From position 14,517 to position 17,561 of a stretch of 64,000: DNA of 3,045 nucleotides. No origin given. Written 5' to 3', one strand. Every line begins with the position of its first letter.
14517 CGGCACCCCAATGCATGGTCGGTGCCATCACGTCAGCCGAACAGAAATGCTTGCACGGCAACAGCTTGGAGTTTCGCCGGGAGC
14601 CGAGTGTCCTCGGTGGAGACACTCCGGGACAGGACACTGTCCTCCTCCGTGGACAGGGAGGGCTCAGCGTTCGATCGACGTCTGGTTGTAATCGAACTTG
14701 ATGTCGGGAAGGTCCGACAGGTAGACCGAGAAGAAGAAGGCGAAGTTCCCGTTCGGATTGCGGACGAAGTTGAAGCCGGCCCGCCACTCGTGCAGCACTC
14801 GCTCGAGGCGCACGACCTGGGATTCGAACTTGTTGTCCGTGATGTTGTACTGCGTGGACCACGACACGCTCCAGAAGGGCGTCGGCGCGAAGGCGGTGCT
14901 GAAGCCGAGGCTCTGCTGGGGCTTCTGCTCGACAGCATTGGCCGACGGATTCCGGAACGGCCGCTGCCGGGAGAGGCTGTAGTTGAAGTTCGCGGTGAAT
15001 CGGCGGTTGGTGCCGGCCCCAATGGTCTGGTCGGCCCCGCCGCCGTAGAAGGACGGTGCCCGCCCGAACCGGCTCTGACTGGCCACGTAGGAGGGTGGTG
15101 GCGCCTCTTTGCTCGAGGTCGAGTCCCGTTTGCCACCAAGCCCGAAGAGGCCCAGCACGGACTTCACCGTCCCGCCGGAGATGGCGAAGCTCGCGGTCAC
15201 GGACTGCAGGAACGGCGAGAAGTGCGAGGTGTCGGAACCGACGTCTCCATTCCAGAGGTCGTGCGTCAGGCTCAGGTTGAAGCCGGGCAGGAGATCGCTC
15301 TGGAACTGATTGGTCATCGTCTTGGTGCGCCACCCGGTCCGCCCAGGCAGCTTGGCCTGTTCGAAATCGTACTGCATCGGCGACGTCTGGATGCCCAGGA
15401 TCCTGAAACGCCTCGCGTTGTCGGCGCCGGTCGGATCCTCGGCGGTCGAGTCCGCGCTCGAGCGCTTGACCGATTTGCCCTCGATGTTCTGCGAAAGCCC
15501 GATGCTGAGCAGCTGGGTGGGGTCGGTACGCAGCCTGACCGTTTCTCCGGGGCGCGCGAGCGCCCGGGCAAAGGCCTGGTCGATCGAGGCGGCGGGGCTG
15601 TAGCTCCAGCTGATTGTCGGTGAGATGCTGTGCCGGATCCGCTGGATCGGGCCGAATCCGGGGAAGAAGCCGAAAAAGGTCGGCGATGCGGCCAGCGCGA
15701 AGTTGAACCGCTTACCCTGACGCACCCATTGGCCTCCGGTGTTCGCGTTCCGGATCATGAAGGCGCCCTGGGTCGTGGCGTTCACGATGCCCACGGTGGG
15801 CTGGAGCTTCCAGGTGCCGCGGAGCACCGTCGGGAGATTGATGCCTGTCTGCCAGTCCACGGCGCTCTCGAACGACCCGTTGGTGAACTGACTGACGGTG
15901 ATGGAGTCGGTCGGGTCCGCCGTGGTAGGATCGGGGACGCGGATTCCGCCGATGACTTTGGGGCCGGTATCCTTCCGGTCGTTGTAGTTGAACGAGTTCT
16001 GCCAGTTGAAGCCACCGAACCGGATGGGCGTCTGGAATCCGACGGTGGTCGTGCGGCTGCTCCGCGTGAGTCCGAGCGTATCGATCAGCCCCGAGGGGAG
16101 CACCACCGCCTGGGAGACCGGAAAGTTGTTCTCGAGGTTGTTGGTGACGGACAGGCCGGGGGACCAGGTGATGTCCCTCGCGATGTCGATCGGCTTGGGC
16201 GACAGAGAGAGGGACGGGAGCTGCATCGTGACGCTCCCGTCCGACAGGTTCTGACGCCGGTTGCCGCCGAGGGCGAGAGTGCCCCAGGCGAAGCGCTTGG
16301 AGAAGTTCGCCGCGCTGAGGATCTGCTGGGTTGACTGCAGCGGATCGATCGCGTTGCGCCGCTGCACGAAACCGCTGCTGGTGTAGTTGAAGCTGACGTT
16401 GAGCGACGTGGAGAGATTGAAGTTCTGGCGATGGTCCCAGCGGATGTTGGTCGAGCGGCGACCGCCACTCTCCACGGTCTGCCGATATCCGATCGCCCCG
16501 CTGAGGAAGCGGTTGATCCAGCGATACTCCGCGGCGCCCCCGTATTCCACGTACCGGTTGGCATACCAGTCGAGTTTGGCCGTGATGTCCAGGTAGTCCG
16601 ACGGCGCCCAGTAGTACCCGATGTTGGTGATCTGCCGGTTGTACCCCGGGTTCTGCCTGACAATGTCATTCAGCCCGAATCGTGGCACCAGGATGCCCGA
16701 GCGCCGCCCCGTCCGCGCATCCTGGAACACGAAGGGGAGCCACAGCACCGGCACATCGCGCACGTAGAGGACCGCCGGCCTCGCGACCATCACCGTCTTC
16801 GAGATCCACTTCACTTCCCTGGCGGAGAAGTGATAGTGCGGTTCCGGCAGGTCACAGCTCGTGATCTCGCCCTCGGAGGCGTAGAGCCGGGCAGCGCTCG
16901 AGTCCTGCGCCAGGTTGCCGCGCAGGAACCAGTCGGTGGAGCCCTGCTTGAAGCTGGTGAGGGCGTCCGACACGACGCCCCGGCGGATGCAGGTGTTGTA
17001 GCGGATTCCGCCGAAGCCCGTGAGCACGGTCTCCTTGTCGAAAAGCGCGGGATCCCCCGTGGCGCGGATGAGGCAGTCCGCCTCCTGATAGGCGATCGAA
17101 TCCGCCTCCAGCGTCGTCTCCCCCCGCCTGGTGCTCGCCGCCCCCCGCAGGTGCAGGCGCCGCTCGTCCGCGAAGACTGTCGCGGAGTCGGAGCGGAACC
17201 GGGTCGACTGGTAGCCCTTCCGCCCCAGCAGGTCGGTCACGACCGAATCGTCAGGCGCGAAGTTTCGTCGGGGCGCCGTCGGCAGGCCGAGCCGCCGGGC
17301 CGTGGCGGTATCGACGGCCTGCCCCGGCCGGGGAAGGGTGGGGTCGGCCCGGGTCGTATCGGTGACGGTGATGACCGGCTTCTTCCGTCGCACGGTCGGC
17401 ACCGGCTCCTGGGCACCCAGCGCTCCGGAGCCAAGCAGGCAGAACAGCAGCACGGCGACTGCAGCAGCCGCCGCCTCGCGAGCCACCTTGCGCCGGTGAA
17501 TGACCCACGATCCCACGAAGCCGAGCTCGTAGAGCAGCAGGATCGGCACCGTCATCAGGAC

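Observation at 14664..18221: TatC fused in frame to an LptD-like outer-membrane protein through a signal-peptide-like seventh hydrophobic segment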

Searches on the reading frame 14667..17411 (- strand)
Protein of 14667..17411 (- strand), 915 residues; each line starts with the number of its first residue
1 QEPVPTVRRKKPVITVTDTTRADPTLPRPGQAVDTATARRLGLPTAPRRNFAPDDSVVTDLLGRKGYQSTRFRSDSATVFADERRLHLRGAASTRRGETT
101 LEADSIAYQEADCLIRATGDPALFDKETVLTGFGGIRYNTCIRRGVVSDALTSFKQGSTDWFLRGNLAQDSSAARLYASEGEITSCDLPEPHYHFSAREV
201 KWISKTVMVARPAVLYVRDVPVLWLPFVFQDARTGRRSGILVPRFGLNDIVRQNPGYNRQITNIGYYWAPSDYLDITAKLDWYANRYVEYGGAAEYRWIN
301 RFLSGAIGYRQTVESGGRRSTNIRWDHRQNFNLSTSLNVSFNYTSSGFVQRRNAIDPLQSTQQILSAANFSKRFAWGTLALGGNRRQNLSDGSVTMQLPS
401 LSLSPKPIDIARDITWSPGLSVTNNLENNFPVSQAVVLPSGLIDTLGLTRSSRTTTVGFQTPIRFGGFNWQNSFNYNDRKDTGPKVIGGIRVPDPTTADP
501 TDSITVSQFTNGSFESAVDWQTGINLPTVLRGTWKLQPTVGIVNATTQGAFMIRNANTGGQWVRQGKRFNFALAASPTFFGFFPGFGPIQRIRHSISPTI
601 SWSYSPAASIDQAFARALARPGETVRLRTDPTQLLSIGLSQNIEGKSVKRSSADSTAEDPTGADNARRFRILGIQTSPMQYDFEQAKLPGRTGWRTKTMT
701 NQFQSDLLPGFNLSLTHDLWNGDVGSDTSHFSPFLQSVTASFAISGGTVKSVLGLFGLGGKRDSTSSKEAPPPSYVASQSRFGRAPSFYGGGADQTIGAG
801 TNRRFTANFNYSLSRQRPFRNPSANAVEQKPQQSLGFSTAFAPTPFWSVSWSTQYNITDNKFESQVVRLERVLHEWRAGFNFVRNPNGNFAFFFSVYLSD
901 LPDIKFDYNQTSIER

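Call 19: search_protein_representatives(protein=window:14667-17411:-)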
Query: 915 residues. Proteins with E-value up to 0.001 (for the whole library): 2796; up to 1e-10: 1571; up to 1e-30: 423. The best 150 are listed.
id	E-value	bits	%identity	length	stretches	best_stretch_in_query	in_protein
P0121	0.0e+00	1071.9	55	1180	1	16-914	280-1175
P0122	7.0e-295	997.0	52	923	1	28-915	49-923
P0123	1.3e-251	853.8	47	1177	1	27-915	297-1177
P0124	2.1e-247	839.9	47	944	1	11-914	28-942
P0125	1.4e-243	827.3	47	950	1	18-912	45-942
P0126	5.7e-241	818.6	47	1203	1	31-914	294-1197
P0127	2.4e-228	776.9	46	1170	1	32-913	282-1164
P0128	3.1e-223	759.9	51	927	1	51-766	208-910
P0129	5.7e-209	712.7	47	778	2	163-839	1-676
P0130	7.2e-204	695.9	49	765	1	17-734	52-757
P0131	1.1e-187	642.3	53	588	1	329-914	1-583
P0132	5.1e-172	590.5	62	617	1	15-419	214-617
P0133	4.1e-167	574.2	39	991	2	16-820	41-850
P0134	3.1e-163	561.4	38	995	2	39-821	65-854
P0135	5.2e-159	547.4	84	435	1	1-287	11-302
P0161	4.0e-124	432.0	36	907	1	23-913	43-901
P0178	2.5e-114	399.5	37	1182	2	27-404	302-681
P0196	1.4e-104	367.3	36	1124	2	45-417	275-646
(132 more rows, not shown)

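Call 22: find_related_loci(query=A1, collection=genome_contigs, flank=6000)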
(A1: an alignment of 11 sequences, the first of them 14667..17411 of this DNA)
Query A1 (915 aa) in genome_contigs; peptide patterns used: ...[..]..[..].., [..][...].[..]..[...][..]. (x = any residue, [..] = any of these).
600 stretches matched a pattern (row limit reached: there are more); 591 encode a relative of the query (tblastn E <= 1e-3); the best 80 are kept; 80 distinct loci.
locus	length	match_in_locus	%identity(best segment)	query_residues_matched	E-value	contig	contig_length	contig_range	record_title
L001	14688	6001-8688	60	8-915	0e+0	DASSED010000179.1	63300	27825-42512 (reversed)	MAG TPA_asm: Gemmatimonadales bacterium isolate SMAG_U968 k141_697635, whole genome shotgun sequence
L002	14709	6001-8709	60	4-915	0e+0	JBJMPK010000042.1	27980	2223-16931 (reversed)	MAG: Gemmatimonadales bacterium isolate H1_16_all_fractions_metab_conc_20_65_10 k255_1063341, whole genome shotgun seque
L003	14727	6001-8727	58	4-915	0e+0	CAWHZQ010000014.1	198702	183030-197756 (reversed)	MAG: uncultured Gemmatimonadales bacterium isolate MFD08821.bin.2.30 genome assembly, contig: contig_45340, whole genome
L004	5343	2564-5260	59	1-915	0e+0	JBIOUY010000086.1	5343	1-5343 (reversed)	MAG: Gemmatimonadales bacterium isolate MAG122 k127_2093232, whole genome shotgun sequence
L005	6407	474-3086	59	29-915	0e+0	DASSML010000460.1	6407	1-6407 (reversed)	MAG TPA_asm: Gemmatimonadales bacterium isolate SMAG_U1197 k141_1349787, whole genome shotgun sequence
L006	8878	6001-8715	58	4-915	0e+0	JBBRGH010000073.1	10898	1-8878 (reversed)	MAG: Gemmatimonadales bacterium isolate Co_metawrap_2612 Cmw_2612_k141_15912075_length_10898_cov_8.0000, whole genome sh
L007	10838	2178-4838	58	18-915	0e+0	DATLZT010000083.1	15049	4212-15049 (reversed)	MAG TPA_asm: Gemmatimonadales bacterium isolate SMAG_U13306 k141_451119, whole genome shotgun sequence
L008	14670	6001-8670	51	18-914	0e+0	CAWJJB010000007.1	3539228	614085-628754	MAG: uncultured Gemmatimonadales bacterium isolate MFD05442.bin.1.21 genome assembly, contig: contig_887, whole genome s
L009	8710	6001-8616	53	29-915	0e+0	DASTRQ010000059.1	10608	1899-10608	MAG TPA_asm: Gemmatimonadales bacterium isolate SMAG_U2258 k141_1390052, whole genome shotgun sequence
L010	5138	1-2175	59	175-915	0e+0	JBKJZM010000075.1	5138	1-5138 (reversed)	MAG: Gemmatimonadales bacterium isolate swi_bin.243 S1Ck127_3234604_flag_1_multi_9.0000_len_5138, whole genome shotgun s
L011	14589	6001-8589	52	30-910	0e+0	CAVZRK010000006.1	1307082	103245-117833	MAG: uncultured Gemmatimonadales bacterium isolate MFD00905.bin.2.225 genome assembly, contig: contig_6228, whole genome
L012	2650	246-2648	52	25-847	0e+0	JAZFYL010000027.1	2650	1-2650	MAG: Gemmatimonadales bacterium isolate MT5bin.3 MT5bin.3_27, whole genome shotgun sequence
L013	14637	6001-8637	48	31-915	0e+0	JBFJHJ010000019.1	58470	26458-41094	MAG: Gemmatimonadales bacterium isolate Mix_sand16.2022.02.G.53 k141_2138688_length_58470_cov_14.0134, whole genome shot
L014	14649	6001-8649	46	25-915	0e+0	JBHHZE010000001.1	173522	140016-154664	MAG: Gemmatimonadales bacterium isolate Maj_1_bin.59 NODE_2_length_173522_cov_8.409467, whole genome shotgun sequence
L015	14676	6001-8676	46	5-915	0e+0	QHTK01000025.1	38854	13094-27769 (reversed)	MAG: Gemmatimonadetes bacterium isolate AG8 14_1009_05_30cm_scaffold_1061_curated, whole genome shotgun sequence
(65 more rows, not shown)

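Call 26: search_solved_structures(query=A1, max_evalue=1, show_alignments=1)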
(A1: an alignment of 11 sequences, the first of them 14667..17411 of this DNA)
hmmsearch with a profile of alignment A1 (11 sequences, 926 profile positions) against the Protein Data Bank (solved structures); distinct sequences matched with E-value up to 1: 6.
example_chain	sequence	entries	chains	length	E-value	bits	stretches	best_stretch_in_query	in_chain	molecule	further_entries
7omm_A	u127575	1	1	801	6.8e-08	34.3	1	101-370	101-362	LPS-assembly protein LptD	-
8h1r_A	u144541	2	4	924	4.2e-05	25.1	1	91-315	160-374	LPS-assembly protein LptD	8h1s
8onu_A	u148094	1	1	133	0.0005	21.5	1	91-139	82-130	Lipopolysaccharide export system protein LptA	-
4uu4_A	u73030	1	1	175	0.0077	17.5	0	92-136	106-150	PERIPLASMIC LIPOPOLYSACCHARIDE TRANSPORT PROTEIN LPTH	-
7zax_A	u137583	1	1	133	0.47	11.6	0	91-138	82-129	Lipopolysaccharide export system protein LptA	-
9h19_S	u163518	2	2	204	0.97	10.6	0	9-77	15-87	reaction centre S sub unit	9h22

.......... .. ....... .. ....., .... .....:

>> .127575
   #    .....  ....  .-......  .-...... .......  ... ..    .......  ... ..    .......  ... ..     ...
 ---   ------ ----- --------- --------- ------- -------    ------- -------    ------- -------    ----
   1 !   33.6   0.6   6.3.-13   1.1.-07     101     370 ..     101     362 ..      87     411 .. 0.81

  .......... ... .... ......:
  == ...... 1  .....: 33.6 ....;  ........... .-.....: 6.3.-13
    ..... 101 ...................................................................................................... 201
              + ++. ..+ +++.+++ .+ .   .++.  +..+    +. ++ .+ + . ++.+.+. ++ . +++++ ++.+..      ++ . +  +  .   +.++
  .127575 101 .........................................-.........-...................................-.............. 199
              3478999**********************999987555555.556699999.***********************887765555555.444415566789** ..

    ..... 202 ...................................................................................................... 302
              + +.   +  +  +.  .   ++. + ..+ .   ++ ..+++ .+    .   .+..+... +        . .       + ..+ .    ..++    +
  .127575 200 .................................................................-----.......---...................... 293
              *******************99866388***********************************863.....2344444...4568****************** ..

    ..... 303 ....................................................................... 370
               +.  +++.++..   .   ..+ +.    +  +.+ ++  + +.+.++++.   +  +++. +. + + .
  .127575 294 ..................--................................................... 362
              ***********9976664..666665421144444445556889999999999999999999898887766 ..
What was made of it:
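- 16866..17216 (-): Periplasmic beta-jellyroll of the LptA/OstA/LptD N-terminal type, residues about 336-452. The family profile (alignment A1) hits LptA 8onu and LptH 4uu4, and LptD 7omm and 8h1r (call 26).
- On LptD (fold): The profile hits LptD 7omm at 7e-8 and LptA 8onu at 5e-4 (call 26).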

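Call 51: list_cluster_members(proteins=[P0178, P0196, P0122, P0124, P0125, P0127, P0001, P0161])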
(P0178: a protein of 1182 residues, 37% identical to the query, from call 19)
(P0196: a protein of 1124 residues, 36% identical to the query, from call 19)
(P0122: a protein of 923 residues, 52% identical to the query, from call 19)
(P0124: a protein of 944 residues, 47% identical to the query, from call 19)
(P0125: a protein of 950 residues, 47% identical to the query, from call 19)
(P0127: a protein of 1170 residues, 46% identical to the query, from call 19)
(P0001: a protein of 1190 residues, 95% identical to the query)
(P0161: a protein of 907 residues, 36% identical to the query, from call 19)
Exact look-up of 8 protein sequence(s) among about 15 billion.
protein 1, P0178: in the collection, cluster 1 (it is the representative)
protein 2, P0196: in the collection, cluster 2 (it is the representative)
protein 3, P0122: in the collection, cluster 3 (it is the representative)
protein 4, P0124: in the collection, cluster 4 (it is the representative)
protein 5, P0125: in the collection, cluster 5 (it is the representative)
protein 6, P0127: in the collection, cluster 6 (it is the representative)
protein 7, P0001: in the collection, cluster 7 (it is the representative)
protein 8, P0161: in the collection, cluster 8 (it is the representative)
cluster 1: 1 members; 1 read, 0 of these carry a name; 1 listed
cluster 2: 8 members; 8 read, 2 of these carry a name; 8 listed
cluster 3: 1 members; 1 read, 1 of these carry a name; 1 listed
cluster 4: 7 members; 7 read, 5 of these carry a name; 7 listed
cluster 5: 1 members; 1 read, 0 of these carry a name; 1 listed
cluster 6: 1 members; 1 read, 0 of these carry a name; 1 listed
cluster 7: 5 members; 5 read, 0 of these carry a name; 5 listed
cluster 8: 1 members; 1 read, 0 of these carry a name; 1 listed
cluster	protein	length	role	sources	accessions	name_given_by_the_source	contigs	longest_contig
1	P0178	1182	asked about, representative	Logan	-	-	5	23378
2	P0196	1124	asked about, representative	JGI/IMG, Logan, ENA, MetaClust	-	\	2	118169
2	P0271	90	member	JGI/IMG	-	hypothetical protein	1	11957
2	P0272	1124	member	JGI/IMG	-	-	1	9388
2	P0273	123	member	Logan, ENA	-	-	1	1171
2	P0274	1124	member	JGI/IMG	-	-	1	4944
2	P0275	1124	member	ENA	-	-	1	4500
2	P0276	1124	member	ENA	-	-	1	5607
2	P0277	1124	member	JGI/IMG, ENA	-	-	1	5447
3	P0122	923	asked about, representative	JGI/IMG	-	hypothetical protein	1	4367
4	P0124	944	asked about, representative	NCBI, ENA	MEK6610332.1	MAG: putative LPS assembly protein LptD [Gemmatimonadota bacterium]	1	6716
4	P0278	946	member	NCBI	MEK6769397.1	MAG: putative LPS assembly protein LptD [Gemmatimonadota bacterium]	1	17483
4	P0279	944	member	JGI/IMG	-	hypothetical protein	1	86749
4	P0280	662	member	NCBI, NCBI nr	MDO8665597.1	MAG: putative LPS assembly protein LptD, partial [Gemmatimonadales bacterium] | putative LPS assembly protein LptD [Gemmatimonadales bacterium]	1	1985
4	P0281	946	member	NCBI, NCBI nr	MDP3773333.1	MAG: putative LPS assembly protein LptD [Gemmatimonadales bacterium] | putative LPS assembly protein LptD [Gemmatimonadales bacterium]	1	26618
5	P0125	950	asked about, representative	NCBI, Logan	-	-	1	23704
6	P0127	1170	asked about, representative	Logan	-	-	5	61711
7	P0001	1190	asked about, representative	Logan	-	-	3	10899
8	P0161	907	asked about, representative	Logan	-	-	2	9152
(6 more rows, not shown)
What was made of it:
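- NCBI names unfused relatives 'putative LPS assembly protein LptD' (call 51).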

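Call 52: find_encoding_contigs(protein=P0196, flank=8000, max_places=2)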
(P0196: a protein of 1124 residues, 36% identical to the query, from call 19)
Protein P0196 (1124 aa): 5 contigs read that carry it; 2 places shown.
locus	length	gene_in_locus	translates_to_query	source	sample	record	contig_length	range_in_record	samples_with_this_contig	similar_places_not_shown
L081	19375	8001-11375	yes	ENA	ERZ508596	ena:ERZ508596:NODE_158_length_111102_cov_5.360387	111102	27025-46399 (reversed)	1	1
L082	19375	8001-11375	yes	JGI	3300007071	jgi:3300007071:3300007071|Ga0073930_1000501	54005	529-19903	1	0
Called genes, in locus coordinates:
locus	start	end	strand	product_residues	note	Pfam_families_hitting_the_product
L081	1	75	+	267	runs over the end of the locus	PF01578:Cytochrom_C_asm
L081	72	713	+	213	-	PF13241:NAD_binding_7, PF14824:Sirohm_synth_M (weak)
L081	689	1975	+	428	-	PF05201:GlutR_N, PF01488:Shikimate_DH, PF00745:GlutR_dimer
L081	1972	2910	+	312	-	PF01073:3Beta_HSD, PF01370:Epimerase, PF02719:Polysacc_synt_2, PF04321:RmlD_sub_bind, PF13460:NAD_binding_10, PF16363:GDP_Man_Dehyd, PF07993:NAD_binding_4 (weak)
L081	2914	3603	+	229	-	PF01618:MotA_ExbB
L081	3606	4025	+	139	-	PF02472:ExbD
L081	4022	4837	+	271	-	-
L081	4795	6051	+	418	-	PF26549:Tricorn_N, PF26550:Tricorn_2nd (faint), PF07676:PD40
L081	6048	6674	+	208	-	PF00691:OmpA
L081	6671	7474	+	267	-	PF13428:TPR_14 (faint), PF13525:YfiO, PF07719:TPR_2 (faint), PF13174:TPR_6 (faint), PF14559:TPR_19 (weak), PF13424:TPR_12 (weak), PF13432:TPR_16, PF14559:TPR_19 (weak)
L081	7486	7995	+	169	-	PF22811:Zn_ribbon_NrdR, PF03477:ATP-cone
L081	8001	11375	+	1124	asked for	PF00902:TatC, PF03968:LptD_N (faint), PF19838:LptD_2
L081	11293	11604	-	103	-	-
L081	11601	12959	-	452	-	PF00919:UPF0004, PF04055:Radical_SAM, PF01938:TRAM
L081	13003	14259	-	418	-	PF00464:SHMT, PF00155:Aminotran_1_2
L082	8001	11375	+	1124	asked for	PF00902:TatC, PF03968:LptD_N (faint), PF19838:LptD_2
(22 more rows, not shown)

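Call 53: find_encoding_contigs(protein=P0178, flank=8000, max_places=2)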
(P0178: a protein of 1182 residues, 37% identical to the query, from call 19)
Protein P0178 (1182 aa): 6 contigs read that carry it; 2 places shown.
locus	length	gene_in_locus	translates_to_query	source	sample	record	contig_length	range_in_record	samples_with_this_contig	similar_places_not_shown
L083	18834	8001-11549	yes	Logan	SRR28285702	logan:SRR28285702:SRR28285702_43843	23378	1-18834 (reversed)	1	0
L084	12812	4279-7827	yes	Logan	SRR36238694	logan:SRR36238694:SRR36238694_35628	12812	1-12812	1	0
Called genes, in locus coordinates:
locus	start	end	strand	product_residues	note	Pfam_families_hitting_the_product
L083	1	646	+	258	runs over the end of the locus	PF01578:Cytochrom_C_asm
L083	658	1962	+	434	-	PF05201:GlutR_N, PF01488:Shikimate_DH, PF00745:GlutR_dimer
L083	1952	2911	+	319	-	PF01073:3Beta_HSD, PF01370:Epimerase, PF02719:Polysacc_synt_2, PF04321:RmlD_sub_bind, PF13460:NAD_binding_10, PF16363:GDP_Man_Dehyd, PF07993:NAD_binding_4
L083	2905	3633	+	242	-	PF01618:MotA_ExbB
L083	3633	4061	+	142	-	PF02472:ExbD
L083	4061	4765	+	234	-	PF03544:TonB_C (faint), PF13103:TonB_2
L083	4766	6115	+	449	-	PF04052:TolB_N, PF26550:Tricorn_2nd, PF26549:Tricorn_N, PF26550:Tricorn_2nd (weak), PF26549:Tricorn_N, PF07676:PD40, PF26550:Tricorn_2nd (weak), PF07676:PD40 (weak), +3 more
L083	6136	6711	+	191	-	PF00691:OmpA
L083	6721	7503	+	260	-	PF14559:TPR_19 (faint), PF13424:TPR_12 (faint), PF13428:TPR_14 (faint), PF07719:TPR_2 (faint), PF13174:TPR_6 (faint), PF13525:YfiO, PF13432:TPR_16 (faint)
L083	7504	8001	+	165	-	PF22811:Zn_ribbon_NrdR, PF03477:ATP-cone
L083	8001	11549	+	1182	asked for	PF00902:TatC, PF19838:LptD_2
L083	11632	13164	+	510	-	PF00221:Lyase_aromatic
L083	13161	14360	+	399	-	PF07969:Amidohydro_3 (weak), PF01979:Amidohydro_1, PF07969:Amidohydro_3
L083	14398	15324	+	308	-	PF07837:FTCD_N, PF02971:FTCD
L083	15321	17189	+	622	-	-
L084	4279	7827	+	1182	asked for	PF00902:TatC, PF19838:LptD_2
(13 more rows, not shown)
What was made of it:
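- Distant fused proteins are each seen on several independent contigs (calls 51-53).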
